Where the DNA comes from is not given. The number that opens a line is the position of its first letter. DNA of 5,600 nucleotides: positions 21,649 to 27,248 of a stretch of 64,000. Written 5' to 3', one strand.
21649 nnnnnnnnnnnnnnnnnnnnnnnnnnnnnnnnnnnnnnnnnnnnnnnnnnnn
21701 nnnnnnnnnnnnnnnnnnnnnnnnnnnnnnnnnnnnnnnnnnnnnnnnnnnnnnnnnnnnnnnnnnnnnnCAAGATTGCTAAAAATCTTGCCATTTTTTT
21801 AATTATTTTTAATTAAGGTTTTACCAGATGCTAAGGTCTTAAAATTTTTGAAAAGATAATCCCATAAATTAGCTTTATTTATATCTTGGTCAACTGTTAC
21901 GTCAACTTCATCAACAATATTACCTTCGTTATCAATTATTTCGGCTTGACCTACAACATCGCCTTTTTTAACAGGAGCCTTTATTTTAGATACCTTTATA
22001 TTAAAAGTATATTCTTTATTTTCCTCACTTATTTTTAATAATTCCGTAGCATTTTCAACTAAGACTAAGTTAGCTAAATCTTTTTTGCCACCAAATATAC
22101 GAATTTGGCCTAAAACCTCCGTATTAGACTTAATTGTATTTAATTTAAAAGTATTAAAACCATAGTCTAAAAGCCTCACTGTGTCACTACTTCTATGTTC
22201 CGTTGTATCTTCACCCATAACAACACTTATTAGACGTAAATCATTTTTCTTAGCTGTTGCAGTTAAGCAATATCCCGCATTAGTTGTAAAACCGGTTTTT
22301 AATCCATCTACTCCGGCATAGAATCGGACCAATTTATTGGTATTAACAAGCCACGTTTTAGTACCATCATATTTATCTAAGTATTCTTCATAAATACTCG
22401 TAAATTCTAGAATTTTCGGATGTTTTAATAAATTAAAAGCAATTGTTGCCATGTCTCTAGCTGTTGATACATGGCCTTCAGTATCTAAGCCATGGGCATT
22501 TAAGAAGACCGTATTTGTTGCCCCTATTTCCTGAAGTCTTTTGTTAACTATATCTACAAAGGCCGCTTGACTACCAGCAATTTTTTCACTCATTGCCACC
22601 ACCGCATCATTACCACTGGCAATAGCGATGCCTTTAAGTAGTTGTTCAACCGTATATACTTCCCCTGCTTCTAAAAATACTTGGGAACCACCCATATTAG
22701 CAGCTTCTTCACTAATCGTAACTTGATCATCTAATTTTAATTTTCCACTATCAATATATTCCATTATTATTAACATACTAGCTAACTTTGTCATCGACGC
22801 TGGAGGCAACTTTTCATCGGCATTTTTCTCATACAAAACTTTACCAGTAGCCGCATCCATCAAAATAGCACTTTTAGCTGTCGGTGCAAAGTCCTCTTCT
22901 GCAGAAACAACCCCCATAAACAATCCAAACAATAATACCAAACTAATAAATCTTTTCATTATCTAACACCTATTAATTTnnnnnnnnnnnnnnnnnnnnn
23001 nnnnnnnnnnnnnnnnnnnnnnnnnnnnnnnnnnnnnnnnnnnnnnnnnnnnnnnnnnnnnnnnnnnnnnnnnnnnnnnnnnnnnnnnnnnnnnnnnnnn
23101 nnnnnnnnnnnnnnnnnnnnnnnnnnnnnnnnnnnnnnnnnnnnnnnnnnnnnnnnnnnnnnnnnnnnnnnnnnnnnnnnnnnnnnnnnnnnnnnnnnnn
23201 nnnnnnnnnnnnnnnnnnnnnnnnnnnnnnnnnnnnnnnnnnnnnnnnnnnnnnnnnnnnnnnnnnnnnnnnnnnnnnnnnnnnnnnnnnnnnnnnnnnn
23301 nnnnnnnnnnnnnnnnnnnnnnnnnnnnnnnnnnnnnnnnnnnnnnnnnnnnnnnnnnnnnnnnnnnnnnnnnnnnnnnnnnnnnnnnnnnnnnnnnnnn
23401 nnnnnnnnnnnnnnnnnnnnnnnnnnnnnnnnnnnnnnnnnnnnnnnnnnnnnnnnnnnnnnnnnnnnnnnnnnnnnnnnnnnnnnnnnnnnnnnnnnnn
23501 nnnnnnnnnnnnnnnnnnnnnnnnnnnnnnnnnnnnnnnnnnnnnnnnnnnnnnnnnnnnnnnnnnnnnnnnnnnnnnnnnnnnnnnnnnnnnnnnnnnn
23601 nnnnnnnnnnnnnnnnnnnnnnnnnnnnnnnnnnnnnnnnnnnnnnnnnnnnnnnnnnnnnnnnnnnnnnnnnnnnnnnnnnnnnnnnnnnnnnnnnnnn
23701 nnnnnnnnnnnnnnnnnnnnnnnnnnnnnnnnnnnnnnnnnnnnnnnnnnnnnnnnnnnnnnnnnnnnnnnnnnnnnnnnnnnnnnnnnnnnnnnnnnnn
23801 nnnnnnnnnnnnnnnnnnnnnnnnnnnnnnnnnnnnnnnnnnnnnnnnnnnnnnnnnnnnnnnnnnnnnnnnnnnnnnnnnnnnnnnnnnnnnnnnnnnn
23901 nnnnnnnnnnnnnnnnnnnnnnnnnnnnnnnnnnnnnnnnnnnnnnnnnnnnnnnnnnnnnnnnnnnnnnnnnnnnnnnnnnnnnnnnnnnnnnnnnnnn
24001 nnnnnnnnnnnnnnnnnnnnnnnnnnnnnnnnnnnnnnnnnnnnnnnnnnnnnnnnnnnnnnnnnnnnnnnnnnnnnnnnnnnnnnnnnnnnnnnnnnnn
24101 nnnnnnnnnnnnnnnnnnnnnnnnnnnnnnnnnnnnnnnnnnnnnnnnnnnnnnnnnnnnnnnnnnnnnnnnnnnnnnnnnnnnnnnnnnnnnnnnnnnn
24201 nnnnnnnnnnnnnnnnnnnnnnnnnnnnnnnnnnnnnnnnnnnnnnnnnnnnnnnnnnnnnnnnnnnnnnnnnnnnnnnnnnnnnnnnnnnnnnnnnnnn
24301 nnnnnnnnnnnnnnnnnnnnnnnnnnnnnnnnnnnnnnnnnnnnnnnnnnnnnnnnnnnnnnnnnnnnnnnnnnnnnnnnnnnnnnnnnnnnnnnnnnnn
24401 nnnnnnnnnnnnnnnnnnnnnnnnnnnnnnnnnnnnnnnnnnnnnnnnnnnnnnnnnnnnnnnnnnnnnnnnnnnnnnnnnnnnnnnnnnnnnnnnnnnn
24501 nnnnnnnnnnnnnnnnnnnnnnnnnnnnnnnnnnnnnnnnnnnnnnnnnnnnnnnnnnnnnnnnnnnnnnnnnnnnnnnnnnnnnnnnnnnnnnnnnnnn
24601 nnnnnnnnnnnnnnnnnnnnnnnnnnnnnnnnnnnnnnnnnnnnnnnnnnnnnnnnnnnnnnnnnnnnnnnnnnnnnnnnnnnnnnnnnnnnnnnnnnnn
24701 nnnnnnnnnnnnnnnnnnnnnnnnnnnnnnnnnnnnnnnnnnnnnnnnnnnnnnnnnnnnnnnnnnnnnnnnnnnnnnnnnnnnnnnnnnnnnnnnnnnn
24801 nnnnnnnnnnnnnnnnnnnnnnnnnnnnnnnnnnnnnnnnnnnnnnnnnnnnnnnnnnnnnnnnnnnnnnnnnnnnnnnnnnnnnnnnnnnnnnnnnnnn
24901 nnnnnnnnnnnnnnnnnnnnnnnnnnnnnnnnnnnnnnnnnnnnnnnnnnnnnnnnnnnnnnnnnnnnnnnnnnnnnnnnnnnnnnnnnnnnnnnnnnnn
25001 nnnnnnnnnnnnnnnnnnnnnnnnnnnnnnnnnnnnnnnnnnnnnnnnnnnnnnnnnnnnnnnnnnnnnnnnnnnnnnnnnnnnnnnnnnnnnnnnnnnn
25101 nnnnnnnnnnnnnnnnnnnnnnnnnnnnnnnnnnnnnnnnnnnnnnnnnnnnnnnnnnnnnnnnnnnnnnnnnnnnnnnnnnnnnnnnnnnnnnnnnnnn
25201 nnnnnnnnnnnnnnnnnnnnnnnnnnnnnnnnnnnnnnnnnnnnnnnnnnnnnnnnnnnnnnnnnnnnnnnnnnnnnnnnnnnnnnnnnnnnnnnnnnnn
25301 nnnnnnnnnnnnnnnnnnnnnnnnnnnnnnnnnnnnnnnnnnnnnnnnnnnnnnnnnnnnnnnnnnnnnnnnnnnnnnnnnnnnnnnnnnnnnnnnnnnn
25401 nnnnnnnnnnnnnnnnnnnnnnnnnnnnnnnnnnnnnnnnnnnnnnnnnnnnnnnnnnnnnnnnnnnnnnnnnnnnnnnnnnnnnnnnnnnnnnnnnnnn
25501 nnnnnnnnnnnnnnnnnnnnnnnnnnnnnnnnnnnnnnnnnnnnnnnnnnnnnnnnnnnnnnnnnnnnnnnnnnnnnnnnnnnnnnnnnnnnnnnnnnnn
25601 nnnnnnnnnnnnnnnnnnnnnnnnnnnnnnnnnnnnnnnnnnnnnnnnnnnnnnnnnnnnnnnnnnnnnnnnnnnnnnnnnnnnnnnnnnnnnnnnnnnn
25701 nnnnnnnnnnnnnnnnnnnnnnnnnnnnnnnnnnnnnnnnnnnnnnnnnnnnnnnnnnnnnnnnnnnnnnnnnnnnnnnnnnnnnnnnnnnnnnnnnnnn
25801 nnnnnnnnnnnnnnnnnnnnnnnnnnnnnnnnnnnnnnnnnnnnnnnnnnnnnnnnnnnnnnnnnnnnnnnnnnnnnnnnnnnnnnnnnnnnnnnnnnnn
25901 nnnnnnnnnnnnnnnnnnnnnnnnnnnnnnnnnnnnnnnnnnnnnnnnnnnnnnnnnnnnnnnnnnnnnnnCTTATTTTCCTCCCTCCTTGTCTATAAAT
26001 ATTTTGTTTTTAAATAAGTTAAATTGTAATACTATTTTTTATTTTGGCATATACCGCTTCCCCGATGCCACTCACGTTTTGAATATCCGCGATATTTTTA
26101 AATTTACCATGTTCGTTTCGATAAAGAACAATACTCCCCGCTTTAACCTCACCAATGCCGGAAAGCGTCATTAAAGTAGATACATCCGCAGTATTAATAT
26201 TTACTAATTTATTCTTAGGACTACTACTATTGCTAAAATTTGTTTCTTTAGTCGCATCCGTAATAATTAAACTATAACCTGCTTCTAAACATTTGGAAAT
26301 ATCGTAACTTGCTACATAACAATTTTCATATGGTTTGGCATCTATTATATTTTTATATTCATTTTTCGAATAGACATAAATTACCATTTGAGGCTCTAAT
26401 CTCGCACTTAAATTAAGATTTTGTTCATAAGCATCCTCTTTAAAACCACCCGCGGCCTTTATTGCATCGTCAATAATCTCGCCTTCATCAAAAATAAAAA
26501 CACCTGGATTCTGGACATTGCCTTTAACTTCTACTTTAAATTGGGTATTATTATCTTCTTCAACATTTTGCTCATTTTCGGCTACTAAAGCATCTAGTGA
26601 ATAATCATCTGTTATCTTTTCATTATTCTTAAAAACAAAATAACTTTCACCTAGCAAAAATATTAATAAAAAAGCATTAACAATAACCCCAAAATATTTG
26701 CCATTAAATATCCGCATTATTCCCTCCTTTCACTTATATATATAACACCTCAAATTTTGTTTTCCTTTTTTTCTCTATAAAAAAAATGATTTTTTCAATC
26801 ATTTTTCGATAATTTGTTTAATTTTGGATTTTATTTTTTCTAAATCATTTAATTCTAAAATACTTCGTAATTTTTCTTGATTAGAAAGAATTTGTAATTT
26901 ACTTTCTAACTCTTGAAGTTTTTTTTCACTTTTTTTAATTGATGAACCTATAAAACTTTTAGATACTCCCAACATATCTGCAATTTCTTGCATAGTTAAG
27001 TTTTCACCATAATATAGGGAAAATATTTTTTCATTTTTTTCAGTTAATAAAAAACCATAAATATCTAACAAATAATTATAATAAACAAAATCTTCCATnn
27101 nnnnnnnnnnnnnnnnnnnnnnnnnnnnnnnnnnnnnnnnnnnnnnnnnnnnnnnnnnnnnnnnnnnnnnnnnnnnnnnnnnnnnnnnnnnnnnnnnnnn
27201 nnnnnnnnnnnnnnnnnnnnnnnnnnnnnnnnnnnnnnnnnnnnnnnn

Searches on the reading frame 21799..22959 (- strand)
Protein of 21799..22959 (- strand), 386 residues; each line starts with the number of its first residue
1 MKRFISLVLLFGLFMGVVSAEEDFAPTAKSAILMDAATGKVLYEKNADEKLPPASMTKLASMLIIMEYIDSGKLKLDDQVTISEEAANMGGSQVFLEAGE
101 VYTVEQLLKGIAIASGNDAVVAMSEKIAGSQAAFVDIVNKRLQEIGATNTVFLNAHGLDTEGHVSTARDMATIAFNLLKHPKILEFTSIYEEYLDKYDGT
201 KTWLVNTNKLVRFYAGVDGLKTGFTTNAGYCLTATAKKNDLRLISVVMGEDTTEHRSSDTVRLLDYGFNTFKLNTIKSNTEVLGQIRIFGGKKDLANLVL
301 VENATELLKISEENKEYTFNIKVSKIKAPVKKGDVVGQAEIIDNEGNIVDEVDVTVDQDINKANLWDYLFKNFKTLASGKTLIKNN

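Call 46: search_protein_families(library=ncbifam, proteins=[window:21799-22959:-], max_evalue=0.00001)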
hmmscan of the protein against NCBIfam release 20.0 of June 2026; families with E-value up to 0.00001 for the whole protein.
window:21799-22959:- (386 aa): 8 families
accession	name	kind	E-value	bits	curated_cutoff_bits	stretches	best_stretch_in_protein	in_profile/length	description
NF038273.1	strep_PBP3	exception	5.1e-63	213.5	490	1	4-367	4-397/407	D-alanyl-D-alanine carboxypeptidase PBP3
NF007445.0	PRK10001.1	equivalog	6.7e-62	209.5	765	1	8-369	16-387/400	serine-type D-Ala-D-Ala carboxypeptidase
NF008059.0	PRK10793.1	equivalog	3.4e-61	207.2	694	1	28-374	46-395/403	D-alanyl-D-alanine carboxypeptidase DacA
NF008489.0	PRK11397.1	equivalog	1.3e-56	192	610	1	27-372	36-384/389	serine-type D-Ala-D-Ala carboxypeptidase DacD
NF038258.2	PBP4_Staph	exception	2.7e-43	148.2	500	1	22-262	37-291/366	penicillin-binding protein PBP4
NF000471.1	vanY_of_D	exception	6.7e-30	104.5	625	1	27-265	98-349/354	transpeptidase-like D-Ala-D-Ala carboxypeptidase VanY-D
NF008668.0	PRK11669.1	equivalog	2.6e-24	85.9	294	1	27-251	42-264/316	D-alanyl-D-alanine endopeptidase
NF033103.1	bla_class_A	equivalog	1.1e-06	28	200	1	34-150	18-129/257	class A beta-lactamase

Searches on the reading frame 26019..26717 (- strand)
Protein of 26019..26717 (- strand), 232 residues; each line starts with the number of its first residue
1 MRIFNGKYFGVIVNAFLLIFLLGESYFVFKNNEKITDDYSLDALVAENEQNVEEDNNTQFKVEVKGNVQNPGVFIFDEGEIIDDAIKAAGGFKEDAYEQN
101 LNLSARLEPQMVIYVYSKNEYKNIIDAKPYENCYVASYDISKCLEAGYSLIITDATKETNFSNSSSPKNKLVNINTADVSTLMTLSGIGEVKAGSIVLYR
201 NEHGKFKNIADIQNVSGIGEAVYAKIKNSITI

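Call 83: search_protein_families(library=pfam, proteins=[window:26019-26717:-], max_evalue=0.01)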
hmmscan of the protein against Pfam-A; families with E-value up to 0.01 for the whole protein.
window:26019-26717:- (232 aa): 6 families
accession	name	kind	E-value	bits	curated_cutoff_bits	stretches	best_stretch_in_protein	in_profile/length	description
PF12836.13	HHH_3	-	1.4e-19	70.4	27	1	169-231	3-65/65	Helix-hairpin-helix motif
PF10531.15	SLBB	-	8.8e-12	45.1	27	1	61-113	1-54/55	SLBB domain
PF00633.29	HHH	-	4.4e-09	36.2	24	1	171-199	2-30/30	Helix-hairpin-helix motif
PF22461.2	SLBB_2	-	0.0015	19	27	1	61-97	2-40/79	SLBB domain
PF03934.19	T2SSK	-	0.0023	18.7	24.2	1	172-229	1-59/63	Type II secretion system (T2SS), protein K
PF14520.12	HHH_5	-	0.003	18.4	27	0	176-198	31-53/57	Helix-hairpin-helix domain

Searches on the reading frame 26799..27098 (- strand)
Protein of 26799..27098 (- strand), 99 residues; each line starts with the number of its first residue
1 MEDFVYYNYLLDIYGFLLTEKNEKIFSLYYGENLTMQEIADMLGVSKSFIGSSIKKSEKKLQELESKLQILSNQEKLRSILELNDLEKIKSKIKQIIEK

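Call 83: search_protein_families(library=pfam, proteins=[window:26799-27098:-], max_evalue=0.01)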
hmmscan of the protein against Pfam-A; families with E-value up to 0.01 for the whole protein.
window:26799-27098:- (99 aa): 9 families
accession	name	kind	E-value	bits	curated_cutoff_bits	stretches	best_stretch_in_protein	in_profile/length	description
PF04297.20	UPF0122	-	7.9e-20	71.4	22.7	1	2-95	2-96/101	Putative helix-turn-helix protein, YlxM / p13 like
PF04545.22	Sigma70_r4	-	3.9e-09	36.3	24.1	1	18-62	5-49/50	Sigma-70, region 4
PF08281.18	Sigma70_r4_2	-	4.4e-07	29.9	25.7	1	18-61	11-54/54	Sigma-70, region 4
PF08535.16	KorB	-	0.00012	22.3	22.3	1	33-96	3-61/89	KorB domain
PF04967.18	HTH_10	-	0.0014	18.8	23.1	1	34-61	24-51/53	HTH DNA binding domain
PF02370.21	M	-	0.0026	18.5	20.8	1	54-72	3-21/21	M protein repeat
PF12802.13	MarR_2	-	0.0036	17.9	27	1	28-58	14-45/61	MarR family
PF08279.18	HTH_11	-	0.0055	17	25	0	32-61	14-43/55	HTH domain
PF17762.8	HTH_ParB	-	0.0086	16.7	22.6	0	24-99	11-86/102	ParB HTH domain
